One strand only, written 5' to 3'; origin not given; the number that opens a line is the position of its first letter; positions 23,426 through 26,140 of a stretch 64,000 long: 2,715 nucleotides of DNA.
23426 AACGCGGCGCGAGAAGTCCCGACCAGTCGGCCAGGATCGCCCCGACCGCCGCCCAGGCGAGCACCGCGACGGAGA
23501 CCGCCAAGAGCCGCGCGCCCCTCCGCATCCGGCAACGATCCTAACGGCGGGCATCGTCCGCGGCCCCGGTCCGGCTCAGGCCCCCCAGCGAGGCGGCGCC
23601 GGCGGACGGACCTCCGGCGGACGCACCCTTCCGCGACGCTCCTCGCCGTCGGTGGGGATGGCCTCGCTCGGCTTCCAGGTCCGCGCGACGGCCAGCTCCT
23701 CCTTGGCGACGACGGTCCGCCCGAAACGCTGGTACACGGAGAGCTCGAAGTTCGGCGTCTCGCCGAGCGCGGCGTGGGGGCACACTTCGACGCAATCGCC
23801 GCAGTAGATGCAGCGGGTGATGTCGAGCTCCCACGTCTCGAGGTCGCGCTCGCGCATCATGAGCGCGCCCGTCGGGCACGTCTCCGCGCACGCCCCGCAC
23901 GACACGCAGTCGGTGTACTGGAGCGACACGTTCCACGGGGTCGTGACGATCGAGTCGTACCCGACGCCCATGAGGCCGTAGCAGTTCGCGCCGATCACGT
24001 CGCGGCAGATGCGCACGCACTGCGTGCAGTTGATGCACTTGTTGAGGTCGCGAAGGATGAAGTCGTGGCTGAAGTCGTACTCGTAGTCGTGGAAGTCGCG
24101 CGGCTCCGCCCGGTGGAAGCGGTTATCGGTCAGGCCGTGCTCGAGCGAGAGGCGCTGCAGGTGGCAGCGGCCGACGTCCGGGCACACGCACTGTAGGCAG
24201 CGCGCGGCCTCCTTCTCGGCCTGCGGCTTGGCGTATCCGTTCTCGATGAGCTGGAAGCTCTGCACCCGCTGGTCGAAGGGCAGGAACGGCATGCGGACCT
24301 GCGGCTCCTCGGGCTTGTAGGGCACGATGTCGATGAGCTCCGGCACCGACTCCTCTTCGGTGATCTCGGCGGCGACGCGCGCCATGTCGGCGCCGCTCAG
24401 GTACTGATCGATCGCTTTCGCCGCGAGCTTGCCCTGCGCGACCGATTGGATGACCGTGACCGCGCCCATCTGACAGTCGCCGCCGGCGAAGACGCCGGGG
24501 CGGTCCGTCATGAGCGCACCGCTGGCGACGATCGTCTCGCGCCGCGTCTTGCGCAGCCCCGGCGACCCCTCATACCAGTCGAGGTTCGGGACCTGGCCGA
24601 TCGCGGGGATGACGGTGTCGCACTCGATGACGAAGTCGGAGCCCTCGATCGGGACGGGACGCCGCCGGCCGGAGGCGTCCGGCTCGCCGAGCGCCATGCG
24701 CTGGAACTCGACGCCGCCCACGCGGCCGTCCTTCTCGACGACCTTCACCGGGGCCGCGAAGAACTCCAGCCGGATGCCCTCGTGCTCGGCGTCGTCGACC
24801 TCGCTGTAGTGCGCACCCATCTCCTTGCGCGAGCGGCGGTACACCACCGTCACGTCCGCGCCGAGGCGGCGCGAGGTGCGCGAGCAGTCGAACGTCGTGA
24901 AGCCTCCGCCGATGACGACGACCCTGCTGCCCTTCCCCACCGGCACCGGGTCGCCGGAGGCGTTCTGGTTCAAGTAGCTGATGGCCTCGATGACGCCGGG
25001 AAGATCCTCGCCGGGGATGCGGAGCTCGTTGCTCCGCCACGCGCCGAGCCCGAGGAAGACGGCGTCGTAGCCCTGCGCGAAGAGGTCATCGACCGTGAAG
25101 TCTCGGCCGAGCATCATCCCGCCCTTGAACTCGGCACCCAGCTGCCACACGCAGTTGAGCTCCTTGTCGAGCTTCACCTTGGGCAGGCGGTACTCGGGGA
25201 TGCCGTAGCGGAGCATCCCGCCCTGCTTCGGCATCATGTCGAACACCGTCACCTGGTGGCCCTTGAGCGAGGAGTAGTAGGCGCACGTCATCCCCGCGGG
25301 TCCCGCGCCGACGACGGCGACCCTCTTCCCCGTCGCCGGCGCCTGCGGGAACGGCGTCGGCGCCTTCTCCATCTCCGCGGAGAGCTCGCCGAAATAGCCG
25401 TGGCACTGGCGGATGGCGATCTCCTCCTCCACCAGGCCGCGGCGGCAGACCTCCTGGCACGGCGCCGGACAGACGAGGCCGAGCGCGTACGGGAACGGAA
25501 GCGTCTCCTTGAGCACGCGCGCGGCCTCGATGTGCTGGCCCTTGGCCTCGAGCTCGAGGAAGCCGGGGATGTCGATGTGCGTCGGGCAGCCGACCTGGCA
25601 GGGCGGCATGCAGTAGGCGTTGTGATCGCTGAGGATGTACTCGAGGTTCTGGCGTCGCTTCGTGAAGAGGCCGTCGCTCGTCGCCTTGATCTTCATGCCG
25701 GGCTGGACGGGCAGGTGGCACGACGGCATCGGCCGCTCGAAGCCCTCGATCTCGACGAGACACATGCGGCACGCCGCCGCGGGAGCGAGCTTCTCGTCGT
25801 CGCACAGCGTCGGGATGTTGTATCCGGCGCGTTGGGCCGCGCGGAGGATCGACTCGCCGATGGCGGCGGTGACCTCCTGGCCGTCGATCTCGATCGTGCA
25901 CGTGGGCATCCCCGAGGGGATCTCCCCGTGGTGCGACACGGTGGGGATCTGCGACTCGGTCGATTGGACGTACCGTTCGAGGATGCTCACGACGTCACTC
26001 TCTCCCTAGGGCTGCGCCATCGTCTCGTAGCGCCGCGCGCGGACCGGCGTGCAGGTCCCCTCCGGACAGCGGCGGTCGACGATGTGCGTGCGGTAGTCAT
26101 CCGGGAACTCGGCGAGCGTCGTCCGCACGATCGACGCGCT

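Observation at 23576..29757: Membrane-arm-less complex-I-like gene module: nuoB, nuoD, chimeric nuoI/E-like ORF, nuoF and a NuoG-N-terminus::GltD::ferredoxin fusion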

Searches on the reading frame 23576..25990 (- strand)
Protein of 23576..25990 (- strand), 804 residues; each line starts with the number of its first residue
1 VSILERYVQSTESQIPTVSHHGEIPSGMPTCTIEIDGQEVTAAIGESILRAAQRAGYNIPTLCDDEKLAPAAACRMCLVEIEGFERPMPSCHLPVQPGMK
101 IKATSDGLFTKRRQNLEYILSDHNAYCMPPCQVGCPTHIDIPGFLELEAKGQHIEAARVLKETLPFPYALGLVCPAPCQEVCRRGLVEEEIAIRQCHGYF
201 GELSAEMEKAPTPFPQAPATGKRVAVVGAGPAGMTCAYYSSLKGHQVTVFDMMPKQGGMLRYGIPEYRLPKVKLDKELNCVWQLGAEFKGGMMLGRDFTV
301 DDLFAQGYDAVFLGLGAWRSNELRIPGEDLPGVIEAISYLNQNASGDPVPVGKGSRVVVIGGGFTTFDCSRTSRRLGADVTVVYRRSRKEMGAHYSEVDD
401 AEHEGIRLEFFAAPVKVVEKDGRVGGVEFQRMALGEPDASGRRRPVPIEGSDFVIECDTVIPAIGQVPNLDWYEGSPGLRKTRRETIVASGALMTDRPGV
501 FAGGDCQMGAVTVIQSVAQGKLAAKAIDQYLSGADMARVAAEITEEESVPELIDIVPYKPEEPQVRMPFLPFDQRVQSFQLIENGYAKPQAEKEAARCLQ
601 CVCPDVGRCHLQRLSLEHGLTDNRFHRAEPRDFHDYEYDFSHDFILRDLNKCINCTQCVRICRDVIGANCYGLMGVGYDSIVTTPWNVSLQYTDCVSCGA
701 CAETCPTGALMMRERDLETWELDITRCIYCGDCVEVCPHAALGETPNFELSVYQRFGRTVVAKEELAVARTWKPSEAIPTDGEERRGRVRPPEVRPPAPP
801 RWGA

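Call 3: search_protein_families(library=pfam, proteins=[window:23576-25990:-], max_evalue=0.01)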
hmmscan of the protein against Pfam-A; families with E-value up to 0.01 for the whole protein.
window:23576-25990:- (804 aa): 26 families (the best 25 are shown)
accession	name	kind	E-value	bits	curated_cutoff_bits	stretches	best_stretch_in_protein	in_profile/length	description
PF07992.20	Pyr_redox_2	-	8.6e-31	107.9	26.1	1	223-519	2-290/291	Pyridine nucleotide-disulphide oxidoreductase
PF13510.11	Fer2_4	-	4.7e-19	68.7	22.8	1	32-104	5-80/82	2Fe-2S iron-sulfur cluster binding domain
PF14691.11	Fer4_20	-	7e-14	52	25.8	1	127-206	27-110/113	Dihydroprymidine dehydrogenase domain II, 4Fe-4S cluster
PF00070.33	Pyr_redox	-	2.4e-12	47.6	22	2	356-430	1-80/82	Pyridine nucleotide-disulphide oxidoreductase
PF12838.12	Fer4_7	-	1.1e-11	45.5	27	1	695-741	2-52/52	4Fe-4S dicluster domain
PF00037.32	Fer4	-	1.8e-10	40.6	21.1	2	692-710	5-23/24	4Fe-4S binding domain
PF13187.11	Fer4_9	-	8.2e-10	39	27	2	694-741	1-51/52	4Fe-4S dicluster domain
PF13450.12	NAD_binding_8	-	2.9e-09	37.5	21.9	1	226-282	1-53/68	NAD(P)-binding Rossmann-like domain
PF13237.11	Fer4_10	-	3.6e-08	33.6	25.5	1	689-738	3-53/53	4Fe-4S dicluster domain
PF22117.2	Fer4_Nqo3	-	1.7e-07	31.7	27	1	644-710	3-66/67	NADH-quinone oxidoreductase subunit 3, ferredoxin-like domain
PF01262.27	AlaDh_PNT_C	-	2.6e-07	30.7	23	1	333-389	2-63/214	Alanine dehydrogenase/PNT, C-terminal domain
PF01266.30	DAO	-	6.1e-07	29.7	27.9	1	223-255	1-33/353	FAD dependent oxidoreductase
PF13484.11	Fer4_16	-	1.9e-06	29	30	2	726-749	1-23/66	4Fe-4S double cluster binding domain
PF00890.30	FAD_binding_2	-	2.4e-06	27.4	20.4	1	224-260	2-38/414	FAD binding domain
PF03486.20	HI0933_like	-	2.7e-06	27.5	50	1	223-257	2-36/244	HI0933-like protein Rossmann domain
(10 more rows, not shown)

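Call 4: search_protein_families(library=ncbifam, proteins=[window:23576-25990:-], max_evalue=0.001)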
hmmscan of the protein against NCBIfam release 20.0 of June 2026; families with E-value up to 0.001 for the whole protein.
window:23576-25990:- (804 aa): 109 families (the best 25 are shown)
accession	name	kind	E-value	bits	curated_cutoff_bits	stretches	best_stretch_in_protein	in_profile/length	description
NF009454.0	PRK12814.1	equivalog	7.7e-174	579.6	916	1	28-665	1-631/657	putative NADPH-dependent glutamate synthase small subunit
NF009410.0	PRK12771.1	subfamily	2.6e-140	468.7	516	1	126-610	45-521/566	NAD(P)-binding protein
TIGR01316.1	gltA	equivalog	2.6e-109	366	471.75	1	129-531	36-449/449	NADPH-dependent glutamate synthase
NF009414.0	PRK12778.1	equivalog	2.1e-108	363.6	1103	1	129-532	337-750/752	bifunctional dihydroorotate dehydrogenase B NAD binding subunit/NADPH-dependent glutamate synthase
TIGR01318.1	gltD_gamma_fam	subfamily_domain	1e-87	294.7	482.95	1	126-531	44-465/467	glutamate synthase, small subunit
NF009408.0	PRK12769.1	equivalog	2.5e-85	287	1003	1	131-533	236-653/659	formate-dependent uric acid utilization protein AegA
NF010590.0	PRK13984.1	equivalog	3.7e-83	279.7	946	3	131-533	198-608/611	putative oxidoreductase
NF009413.0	PRK12775.1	equivalog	8.8e-79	265.4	1895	1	128-537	338-760/1006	putative trifunctional 2-polyprenylphenol hydroxylase/glutamate synthase subunit beta/ferritin domain-containing protein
TIGR03315.1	Se_ygfK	equivalog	1e-78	264.9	835.3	1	128-601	444-886/1012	putative selenate reductase subunit YgfK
NF009415.0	PRK12779.1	equivalog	7e-75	252.6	1519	1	132-530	211-625/944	putative bifunctional glutamate synthase subunit beta/2-polyprenylphenol hydroxylase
NF009409.0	PRK12770.1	subfamily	4.9e-73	246.3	343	1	217-536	14-355/360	putative glutamate synthase subunit beta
NF009451.0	PRK12809.1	equivalog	1.9e-70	237.9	1154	1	121-527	207-630/639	formate-dependent uric acid utilization protein YgfT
TIGR01317.1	GOGAT_sm_gam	subfamily_domain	1e-66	225.8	447.7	1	128-534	49-481/485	glutamate synthase small subunit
NF040763.1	FeFe_hydrog_A6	exception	1.1e-52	179.2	765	3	32-128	2-98/571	NADH-dependent [FeFe] hydrogenase, group A6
NF005745.0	PRK07569.1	equivalog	5.4e-46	156.9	333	2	29-128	2-101/238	bidirectional hydrogenase complex protein HoxU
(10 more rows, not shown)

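Call 92: search_solved_structures(query=window:23576-25990:-, max_evalue=1e-20)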
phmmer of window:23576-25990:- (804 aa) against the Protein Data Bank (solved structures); distinct sequences matched with E-value up to 1e-20: 30.
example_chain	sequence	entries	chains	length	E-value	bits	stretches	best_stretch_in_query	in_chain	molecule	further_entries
9bov_A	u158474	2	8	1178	1.2e-168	566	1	32-732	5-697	Molybdopterin oxidoreductase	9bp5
8oh5_C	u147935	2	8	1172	2.2e-159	535.4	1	31-733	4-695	Formate dehydrogenase-O, major subunit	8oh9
9n5u_A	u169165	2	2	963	5.6e-149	501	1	33-714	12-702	NfnA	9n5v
5jca_L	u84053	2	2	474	1e-87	298.4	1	129-532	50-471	NADH-dependent Ferredoxin:NADP Oxidoreductase (NfnI) subunit alpha | NADH-dependent Ferredoxin:NADP Oxidoreductase subunit alpha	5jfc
5vj7_A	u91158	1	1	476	3.3e-82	280.2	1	129-532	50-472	Oxidoreductase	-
4ylf_B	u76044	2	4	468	2.1e-78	267.6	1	130-533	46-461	Dihydropyrimidine dehydrogenase subunit A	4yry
2vdc_G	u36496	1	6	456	2e-60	208.1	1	127-540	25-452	GLUTAMATE SYNTHASE [NADPH] SMALL CHAIN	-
6s6s_G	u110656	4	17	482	3.5e-60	207.3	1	127-540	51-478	Glutamate synthase [NADPH] small chain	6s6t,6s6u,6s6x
7mfm_I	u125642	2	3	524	3.4e-41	144.5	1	133-378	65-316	Glutamate synthase (NADPH) small chain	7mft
1gt8_A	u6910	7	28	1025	6.2e-38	133.7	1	129-542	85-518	DIHYDROPYRIMIDINE DEHYDROGENASE | Dihydropyrimidine dehydrogenase [NADP(+)]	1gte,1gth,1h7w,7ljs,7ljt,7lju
1h7x_A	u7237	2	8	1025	6.2e-38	133.7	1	129-542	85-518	DIHYDROPYRIMIDINE DEHYDROGENASE | Dihydropyrimidine dehydrogenase [NADP(+)]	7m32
7m31_A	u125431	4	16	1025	6.2e-38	133.7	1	129-542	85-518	Dihydropyrimidine dehydrogenase [NADP(+)]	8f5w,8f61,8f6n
7t2r_A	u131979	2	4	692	7.6e-35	123.5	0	603-743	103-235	NiFe hydrogenase subunit A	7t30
8a6t_A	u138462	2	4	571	4.9e-33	117.5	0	32-128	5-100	Electron bifurcating hydrogenase subunit HydA1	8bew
6tg9_A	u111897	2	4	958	1.1e-32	116.3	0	32-134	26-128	Formate dehydrogenase subunit alpha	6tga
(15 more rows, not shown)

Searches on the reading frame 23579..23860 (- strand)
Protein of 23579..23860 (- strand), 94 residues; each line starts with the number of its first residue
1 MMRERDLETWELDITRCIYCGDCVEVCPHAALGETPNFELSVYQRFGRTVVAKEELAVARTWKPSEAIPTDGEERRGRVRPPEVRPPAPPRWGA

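Call 30: search_protein_families(library=ncbifam, proteins=[window:23579-23860:-], max_evalue=0.01)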
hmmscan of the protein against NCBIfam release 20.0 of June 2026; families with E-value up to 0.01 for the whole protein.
seq(94 aa): 38 families (the best 25 are shown)
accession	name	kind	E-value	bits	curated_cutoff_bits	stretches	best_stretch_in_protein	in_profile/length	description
TIGR01971.1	NuoI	subfamily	3.5e-12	46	113.05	1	3-45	69-111/121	NADH-quinone oxidoreductase, chain I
NF009053.0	PRK12387.1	subfamily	7.3e-12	45.4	204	1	4-46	62-104/180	formate hydrogenlyase complex iron-sulfur subunit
NF004537.0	PRK05888.1-3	equivalog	6.8e-11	42.1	163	1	3-47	101-145/204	NADH-quinone oxidoreductase subunit NuoI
NF006076.0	PRK08222.1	equivalog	1.6e-10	41.1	270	1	5-45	63-103/181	hydrogenase 4 subunit H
TIGR00403.1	ndhI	equivalog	8.3e-10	38.5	302.35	1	3-47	90-134/183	NAD(P)H-quinone oxidoreductase subunit I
NF004536.0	PRK05888.1-1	equivalog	9.1e-10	38.1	212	1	9-63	91-144/180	NADH-quinone oxidoreductase subunit NuoI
NF006221.0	PRK08348.1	subfamily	1.5e-09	37.7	124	1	11-52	71-112/136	NADH-plastoquinone oxidoreductase subunit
NF004539.0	PRK05888.1-5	equivalog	2.3e-09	37.1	225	1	8-46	93-131/162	NADH-quinone oxidoreductase subunit NuoI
NF004538.0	PRK05888.1-4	equivalog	1.6e-08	34.3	135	1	5-60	90-145/162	NADH-quinone oxidoreductase subunit NuoI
NF004540.0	PRK05888.2-1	equivalog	1.4e-07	31.2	215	1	7-45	78-116/139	NADH-quinone oxidoreductase subunit NuoI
NF004542.0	PRK05888.2-3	equivalog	4.5e-07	29.5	248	1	7-46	114-153/203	NADH-quinone oxidoreductase subunit NuoI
NF004544.0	PRK05888.2-6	equivalog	2.4e-06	27.3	457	1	6-46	110-150/220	NADH-quinone oxidoreductase subunit NuoI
NF040864.1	HgcB_ferredoxin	equivalog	5.1e-06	26.2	99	1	6-34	5-33/93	mercury methylation ferredoxin HgcB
NF004541.0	PRK05888.2-2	equivalog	6.1e-06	26.2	217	1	10-45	89-124/168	NADH-quinone oxidoreductase subunit NuoI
NF040763.1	FeFe_hydrog_A6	exception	7.9e-06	24.5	765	1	11-39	184-212/571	NADH-dependent [FeFe] hydrogenase, group A6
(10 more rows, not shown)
